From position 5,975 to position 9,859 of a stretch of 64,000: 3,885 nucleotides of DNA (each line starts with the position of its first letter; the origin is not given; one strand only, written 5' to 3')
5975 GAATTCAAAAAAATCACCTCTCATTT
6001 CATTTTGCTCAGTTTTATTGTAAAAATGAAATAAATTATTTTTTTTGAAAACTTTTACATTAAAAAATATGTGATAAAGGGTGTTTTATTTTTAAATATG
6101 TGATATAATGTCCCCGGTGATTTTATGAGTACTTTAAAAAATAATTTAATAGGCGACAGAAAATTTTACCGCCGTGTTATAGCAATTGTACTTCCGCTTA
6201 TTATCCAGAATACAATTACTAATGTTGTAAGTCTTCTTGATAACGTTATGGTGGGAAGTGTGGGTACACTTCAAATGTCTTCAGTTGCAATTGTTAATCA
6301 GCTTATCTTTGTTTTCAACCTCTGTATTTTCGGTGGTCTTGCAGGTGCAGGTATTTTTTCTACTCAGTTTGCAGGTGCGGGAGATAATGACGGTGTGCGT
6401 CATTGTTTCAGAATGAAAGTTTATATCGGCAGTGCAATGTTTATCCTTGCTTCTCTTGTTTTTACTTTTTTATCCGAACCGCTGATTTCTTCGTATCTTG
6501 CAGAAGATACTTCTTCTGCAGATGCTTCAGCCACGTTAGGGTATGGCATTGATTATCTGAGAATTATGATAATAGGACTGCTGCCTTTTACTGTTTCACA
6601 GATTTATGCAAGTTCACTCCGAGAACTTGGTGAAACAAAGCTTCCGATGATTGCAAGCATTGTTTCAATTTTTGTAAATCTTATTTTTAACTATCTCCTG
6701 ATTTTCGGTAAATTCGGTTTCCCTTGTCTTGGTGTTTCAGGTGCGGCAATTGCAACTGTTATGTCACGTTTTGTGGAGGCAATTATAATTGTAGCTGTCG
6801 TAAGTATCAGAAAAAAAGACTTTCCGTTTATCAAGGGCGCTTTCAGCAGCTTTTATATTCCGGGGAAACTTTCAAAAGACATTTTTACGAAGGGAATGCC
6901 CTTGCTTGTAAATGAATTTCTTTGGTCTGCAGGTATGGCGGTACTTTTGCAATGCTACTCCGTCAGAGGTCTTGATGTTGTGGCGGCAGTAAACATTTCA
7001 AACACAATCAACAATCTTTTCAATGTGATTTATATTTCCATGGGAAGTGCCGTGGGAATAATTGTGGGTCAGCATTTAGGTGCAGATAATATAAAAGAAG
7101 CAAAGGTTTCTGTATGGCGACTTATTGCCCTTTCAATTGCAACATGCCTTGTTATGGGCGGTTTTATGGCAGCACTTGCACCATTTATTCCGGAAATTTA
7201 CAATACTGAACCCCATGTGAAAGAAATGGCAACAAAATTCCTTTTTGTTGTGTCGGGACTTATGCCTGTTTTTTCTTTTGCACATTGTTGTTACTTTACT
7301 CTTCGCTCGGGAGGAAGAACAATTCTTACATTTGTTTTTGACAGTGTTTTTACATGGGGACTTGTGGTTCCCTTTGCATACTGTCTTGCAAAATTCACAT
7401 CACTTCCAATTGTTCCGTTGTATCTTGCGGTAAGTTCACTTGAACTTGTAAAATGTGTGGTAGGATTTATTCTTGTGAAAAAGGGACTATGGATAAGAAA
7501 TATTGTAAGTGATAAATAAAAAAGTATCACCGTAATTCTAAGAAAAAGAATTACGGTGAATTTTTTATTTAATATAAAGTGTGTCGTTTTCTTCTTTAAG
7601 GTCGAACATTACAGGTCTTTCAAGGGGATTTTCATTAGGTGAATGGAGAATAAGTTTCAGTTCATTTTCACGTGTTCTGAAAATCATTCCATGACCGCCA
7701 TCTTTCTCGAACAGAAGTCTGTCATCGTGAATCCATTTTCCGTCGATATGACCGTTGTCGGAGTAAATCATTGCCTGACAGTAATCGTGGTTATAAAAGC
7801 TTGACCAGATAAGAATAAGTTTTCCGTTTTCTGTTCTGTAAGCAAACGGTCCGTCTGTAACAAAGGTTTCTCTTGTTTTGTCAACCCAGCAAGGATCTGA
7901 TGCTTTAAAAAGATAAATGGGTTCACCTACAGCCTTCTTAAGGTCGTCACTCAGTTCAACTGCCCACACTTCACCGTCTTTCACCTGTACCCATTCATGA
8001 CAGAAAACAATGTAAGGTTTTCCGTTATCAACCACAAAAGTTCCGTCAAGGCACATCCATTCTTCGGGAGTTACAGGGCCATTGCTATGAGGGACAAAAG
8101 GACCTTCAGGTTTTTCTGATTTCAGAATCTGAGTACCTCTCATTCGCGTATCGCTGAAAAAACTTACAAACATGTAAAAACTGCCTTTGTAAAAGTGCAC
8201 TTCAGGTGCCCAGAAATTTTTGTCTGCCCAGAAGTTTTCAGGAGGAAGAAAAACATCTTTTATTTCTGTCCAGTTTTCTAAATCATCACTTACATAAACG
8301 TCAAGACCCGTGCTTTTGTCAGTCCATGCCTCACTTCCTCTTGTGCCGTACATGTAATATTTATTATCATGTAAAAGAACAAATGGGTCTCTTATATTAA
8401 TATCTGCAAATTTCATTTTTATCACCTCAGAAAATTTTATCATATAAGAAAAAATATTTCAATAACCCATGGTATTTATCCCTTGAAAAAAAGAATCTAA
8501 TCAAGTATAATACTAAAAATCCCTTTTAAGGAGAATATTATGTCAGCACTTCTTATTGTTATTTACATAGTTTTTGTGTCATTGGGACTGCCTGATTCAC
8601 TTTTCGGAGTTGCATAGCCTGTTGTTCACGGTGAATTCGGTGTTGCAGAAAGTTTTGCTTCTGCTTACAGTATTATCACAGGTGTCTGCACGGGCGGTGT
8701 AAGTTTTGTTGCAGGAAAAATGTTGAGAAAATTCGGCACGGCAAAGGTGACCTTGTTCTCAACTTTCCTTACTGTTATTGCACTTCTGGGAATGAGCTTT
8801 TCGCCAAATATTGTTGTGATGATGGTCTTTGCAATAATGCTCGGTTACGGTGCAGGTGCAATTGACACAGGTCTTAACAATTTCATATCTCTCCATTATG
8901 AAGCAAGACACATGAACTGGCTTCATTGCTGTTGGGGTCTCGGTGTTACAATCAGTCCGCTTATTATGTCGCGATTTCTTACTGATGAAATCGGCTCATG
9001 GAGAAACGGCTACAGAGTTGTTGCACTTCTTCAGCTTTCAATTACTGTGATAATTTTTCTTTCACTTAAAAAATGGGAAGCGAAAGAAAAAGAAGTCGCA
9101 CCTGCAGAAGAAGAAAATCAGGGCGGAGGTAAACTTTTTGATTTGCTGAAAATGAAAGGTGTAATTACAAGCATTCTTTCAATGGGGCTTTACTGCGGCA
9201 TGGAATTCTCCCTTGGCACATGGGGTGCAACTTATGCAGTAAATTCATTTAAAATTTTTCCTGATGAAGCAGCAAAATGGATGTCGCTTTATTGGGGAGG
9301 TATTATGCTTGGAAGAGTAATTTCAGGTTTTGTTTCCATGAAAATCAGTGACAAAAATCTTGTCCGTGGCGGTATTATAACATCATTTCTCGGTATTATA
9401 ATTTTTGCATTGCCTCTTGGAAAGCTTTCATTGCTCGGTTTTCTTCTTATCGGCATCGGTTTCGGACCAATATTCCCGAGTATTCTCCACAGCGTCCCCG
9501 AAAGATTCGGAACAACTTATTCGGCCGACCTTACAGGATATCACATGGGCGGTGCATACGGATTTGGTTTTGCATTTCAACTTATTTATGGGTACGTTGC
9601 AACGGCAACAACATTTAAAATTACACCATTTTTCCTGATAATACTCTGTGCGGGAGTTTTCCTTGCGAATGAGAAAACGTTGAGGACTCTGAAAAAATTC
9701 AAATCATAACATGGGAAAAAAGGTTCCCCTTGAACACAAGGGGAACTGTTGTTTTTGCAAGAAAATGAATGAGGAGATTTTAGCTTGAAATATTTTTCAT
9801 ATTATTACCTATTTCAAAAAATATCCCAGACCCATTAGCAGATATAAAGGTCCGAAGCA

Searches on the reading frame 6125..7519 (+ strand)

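Call 43: search_protein_families(library=pfam, proteins=[window:6125-7519:+], max_evalue=0.00001)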
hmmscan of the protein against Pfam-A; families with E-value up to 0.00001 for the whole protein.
window:6125-7519:+ (464 aa): 1 family
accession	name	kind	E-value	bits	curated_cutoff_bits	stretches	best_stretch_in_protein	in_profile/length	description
PF01554.23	MatE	-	8.7e-48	162.5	24.9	2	24-191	1-161/161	MatE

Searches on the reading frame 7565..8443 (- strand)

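Call 43: search_protein_families(library=pfam, proteins=[window:7565-8443:-], max_evalue=0.00001)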
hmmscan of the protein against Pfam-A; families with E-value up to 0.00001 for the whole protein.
window:7565-8443:- (292 aa): 1 family
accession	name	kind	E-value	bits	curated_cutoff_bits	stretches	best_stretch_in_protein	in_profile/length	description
PF04616.20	Glyco_hydro_43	-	4.4e-37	128.4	32.2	1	17-270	10-262/288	Glycosyl hydrolases family 43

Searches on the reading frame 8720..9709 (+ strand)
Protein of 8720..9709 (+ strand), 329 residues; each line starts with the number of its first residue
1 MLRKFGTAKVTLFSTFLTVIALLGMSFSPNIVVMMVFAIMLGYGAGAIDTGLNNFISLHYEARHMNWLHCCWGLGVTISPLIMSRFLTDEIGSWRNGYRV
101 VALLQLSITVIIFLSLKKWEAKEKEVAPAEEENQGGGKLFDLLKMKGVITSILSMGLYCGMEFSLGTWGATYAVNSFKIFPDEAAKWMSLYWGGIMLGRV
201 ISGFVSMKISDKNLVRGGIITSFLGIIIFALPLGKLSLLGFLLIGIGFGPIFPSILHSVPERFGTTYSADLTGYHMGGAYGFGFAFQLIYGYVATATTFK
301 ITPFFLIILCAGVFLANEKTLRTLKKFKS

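Call 43: search_protein_families(library=pfam, proteins=[window:8720-9709:+], max_evalue=0.00001)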
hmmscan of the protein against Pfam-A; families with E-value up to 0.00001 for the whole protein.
window:8720-9709:+ (329 aa): 1 family
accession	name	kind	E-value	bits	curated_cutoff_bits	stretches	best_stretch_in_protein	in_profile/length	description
PF07690.21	MFS_1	-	1.5e-22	80.4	33.4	1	3-285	57-344/347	Major Facilitator Superfamily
